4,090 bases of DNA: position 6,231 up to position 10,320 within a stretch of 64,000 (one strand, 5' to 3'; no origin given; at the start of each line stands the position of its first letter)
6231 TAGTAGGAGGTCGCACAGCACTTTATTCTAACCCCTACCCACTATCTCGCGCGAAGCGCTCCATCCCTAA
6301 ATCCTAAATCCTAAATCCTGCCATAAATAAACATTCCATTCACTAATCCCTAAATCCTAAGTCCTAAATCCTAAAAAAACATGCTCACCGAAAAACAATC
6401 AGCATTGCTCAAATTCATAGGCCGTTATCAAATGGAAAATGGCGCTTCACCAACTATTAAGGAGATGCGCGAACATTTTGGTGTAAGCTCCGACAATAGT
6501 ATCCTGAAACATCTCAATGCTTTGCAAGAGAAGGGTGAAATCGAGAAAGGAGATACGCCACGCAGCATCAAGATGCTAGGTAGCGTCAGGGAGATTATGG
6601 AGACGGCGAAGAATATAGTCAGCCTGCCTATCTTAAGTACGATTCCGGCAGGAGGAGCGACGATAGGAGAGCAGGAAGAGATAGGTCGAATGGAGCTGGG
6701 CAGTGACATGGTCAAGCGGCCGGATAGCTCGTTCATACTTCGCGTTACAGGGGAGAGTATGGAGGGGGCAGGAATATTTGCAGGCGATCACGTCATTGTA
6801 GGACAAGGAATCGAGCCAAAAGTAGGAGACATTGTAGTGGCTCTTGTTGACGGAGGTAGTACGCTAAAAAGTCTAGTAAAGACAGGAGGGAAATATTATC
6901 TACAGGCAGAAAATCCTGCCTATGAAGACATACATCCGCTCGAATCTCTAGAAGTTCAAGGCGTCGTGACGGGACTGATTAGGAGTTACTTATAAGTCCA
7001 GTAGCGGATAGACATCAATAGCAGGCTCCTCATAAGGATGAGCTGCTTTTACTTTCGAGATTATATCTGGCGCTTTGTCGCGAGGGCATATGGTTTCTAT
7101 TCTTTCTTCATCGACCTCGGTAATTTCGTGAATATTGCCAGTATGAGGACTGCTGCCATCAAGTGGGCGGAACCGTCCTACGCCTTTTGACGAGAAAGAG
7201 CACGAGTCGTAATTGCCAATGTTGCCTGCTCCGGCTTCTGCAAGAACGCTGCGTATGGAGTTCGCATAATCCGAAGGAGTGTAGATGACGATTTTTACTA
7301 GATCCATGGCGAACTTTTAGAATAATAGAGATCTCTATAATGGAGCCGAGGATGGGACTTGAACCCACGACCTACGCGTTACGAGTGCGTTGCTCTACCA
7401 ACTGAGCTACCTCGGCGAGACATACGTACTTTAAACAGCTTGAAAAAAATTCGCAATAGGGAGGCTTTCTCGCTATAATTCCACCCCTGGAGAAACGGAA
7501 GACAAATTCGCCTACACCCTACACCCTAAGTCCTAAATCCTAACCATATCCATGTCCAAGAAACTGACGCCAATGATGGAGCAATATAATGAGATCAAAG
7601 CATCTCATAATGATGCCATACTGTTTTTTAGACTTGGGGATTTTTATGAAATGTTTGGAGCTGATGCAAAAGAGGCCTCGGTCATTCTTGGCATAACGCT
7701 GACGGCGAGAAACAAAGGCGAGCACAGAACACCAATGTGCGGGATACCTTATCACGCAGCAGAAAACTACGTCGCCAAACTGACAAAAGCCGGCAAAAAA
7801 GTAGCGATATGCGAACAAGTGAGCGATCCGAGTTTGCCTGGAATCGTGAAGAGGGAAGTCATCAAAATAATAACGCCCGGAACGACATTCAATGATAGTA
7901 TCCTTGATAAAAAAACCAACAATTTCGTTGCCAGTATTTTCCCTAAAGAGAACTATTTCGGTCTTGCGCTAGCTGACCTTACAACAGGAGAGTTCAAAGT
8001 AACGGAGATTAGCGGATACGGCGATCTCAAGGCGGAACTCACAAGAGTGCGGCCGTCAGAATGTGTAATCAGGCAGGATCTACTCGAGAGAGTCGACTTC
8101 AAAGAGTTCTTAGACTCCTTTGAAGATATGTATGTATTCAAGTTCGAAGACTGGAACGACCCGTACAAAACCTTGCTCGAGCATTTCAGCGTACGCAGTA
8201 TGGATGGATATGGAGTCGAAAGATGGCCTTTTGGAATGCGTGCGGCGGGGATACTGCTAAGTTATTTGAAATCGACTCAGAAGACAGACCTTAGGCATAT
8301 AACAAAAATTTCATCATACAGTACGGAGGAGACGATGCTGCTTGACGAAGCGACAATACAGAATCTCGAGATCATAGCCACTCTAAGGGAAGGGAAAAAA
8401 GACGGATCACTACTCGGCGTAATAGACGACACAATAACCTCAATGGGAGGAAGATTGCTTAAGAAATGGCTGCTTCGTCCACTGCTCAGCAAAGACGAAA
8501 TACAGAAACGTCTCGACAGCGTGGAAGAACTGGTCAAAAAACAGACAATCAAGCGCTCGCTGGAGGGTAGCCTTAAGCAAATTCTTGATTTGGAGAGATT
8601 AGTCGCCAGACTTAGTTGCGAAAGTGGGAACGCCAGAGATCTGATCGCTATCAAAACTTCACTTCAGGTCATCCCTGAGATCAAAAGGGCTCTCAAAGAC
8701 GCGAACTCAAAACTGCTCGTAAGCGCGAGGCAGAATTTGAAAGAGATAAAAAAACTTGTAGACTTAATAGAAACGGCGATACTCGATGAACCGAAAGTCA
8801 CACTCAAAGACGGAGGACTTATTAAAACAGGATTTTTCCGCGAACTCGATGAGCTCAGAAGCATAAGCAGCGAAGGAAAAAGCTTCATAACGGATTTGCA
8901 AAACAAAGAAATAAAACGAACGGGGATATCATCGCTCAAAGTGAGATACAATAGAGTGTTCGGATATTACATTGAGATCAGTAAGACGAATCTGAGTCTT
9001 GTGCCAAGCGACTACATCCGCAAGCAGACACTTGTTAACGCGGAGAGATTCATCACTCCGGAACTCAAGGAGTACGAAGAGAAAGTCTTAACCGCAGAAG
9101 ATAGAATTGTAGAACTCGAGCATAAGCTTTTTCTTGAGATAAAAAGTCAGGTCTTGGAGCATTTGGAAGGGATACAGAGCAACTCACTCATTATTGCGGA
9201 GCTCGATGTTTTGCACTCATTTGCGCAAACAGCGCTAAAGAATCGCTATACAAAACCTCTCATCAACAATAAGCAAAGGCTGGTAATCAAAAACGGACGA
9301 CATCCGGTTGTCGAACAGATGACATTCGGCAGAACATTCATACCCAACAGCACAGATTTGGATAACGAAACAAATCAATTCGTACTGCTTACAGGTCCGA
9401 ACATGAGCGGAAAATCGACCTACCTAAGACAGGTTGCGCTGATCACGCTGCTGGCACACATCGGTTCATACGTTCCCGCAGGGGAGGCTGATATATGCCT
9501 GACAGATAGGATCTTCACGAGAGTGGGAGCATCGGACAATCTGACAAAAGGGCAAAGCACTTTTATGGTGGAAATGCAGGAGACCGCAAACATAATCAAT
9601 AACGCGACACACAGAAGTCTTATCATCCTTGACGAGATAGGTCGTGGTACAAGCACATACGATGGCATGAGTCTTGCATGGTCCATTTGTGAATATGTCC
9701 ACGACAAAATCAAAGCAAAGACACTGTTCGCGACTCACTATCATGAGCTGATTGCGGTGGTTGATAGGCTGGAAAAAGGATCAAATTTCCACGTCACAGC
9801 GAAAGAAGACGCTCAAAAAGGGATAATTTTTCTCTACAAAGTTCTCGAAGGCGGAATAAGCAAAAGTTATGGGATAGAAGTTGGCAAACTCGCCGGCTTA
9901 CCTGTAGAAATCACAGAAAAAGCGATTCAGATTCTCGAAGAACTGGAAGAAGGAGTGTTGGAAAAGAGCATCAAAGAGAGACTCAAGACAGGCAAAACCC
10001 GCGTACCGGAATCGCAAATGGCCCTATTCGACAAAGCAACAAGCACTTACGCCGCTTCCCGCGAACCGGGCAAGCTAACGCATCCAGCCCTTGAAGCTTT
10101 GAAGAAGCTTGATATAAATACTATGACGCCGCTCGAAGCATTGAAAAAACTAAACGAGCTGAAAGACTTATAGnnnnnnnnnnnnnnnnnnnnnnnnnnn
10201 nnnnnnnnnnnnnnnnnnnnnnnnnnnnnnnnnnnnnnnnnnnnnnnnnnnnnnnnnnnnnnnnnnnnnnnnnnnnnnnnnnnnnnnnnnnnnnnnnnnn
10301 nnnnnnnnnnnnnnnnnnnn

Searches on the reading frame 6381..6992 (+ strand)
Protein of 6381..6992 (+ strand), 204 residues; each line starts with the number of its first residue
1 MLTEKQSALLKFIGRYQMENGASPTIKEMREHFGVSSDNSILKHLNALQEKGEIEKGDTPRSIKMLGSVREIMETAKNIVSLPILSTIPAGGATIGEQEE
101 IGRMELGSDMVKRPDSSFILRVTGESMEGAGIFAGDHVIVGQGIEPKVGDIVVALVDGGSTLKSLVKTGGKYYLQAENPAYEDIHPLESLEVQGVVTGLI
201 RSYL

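Call 9: search_protein_families(library=pfam, proteins=[window:6381-6992:+], max_evalue=0.001)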
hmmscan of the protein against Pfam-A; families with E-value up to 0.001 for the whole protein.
window:6381-6992:+ (204 aa): 2 families
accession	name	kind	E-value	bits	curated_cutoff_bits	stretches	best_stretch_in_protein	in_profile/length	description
PF00717.28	Peptidase_S24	-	3e-25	88.6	23.3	1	83-196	1-115/116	Peptidase S24-like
PF01726.22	LexA_DNA_bind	-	2.1e-13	50.2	23.7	1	2-58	4-60/65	LexA DNA binding domain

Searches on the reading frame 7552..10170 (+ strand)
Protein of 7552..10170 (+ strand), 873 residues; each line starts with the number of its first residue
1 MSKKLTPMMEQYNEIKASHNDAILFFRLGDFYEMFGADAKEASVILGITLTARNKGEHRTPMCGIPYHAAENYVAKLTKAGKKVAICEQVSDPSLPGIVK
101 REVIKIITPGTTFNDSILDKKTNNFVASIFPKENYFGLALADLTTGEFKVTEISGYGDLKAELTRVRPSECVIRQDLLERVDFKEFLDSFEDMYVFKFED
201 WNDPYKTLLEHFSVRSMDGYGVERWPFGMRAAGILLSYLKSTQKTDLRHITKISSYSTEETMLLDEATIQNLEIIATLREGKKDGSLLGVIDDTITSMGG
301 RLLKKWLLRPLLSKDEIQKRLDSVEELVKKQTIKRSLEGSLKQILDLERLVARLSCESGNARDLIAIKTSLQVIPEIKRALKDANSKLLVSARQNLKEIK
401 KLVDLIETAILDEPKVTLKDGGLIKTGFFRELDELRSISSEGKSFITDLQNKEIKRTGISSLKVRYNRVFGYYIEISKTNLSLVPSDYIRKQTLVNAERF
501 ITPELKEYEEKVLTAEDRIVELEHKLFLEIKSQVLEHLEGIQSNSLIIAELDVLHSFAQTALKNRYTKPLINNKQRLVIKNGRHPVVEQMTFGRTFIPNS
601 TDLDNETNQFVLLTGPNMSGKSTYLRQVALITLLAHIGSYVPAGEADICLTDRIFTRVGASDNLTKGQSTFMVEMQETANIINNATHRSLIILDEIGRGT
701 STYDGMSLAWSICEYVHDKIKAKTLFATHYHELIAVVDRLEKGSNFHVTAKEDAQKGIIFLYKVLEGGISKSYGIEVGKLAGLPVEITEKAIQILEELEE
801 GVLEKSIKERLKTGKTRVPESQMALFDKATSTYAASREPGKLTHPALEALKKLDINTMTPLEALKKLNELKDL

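Call 9: search_protein_families(library=pfam, proteins=[window:7552-10170:+], max_evalue=0.001)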
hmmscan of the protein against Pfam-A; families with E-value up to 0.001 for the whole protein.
window:7552-10170:+ (873 aa): 5 families
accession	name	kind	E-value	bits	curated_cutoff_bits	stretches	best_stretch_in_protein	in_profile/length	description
PF00488.27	MutS_V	-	2.3e-82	276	30.2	1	612-799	2-188/188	MutS domain V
PF05192.23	MutS_III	-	3.6e-52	178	34.1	1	267-558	1-194/194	MutS domain III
PF01624.25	MutS_I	-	3.4e-41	140.5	20.6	1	6-115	1-112/113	MutS domain I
PF05190.23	MutS_IV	-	1e-29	103.1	22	1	427-518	1-92/92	MutS family domain IV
PF05188.22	MutS_II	-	2.6e-25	89.8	25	1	124-250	1-132/133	MutS domain II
